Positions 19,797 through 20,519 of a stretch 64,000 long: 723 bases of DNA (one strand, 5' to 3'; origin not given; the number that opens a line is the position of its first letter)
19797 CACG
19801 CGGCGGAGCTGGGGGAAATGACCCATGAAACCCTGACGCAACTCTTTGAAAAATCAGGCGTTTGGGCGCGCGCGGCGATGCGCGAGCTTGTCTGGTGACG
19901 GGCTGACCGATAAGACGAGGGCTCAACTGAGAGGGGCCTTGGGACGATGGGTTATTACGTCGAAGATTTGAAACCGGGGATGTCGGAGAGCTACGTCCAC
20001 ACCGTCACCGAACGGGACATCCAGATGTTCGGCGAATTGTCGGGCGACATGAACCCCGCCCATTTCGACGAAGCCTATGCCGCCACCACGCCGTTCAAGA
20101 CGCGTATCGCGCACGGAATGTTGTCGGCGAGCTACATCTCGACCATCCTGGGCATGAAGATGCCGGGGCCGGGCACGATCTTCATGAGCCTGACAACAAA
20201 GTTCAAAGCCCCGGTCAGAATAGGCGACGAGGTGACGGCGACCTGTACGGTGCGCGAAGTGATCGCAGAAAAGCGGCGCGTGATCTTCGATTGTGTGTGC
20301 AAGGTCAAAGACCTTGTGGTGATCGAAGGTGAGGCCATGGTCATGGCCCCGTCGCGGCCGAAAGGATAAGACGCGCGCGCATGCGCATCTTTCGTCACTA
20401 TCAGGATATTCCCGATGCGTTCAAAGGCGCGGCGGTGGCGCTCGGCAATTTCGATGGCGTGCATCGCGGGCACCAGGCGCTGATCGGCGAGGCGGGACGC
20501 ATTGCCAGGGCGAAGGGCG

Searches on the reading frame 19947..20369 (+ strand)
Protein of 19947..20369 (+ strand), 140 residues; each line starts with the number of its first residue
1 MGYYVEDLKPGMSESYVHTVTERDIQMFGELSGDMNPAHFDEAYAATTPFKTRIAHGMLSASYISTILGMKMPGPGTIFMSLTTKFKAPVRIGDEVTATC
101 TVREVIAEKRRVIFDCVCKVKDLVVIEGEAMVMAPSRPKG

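Call 93: search_protein_families(library=pfam, proteins=[window:19947-20369:+], max_evalue=0.0001)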
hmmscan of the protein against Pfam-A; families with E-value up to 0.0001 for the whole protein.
window:19947-20369:+ (140 aa): 2 families
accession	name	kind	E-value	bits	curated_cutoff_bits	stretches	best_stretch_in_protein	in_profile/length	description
PF01575.25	MaoC_dehydratas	-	9.4e-22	77.4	27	1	18-109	16-108/123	MaoC like domain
PF13452.11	FAS1_DH_region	-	6.5e-08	33.2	22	1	18-109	12-107/132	FAS1-like, dehydratase domain region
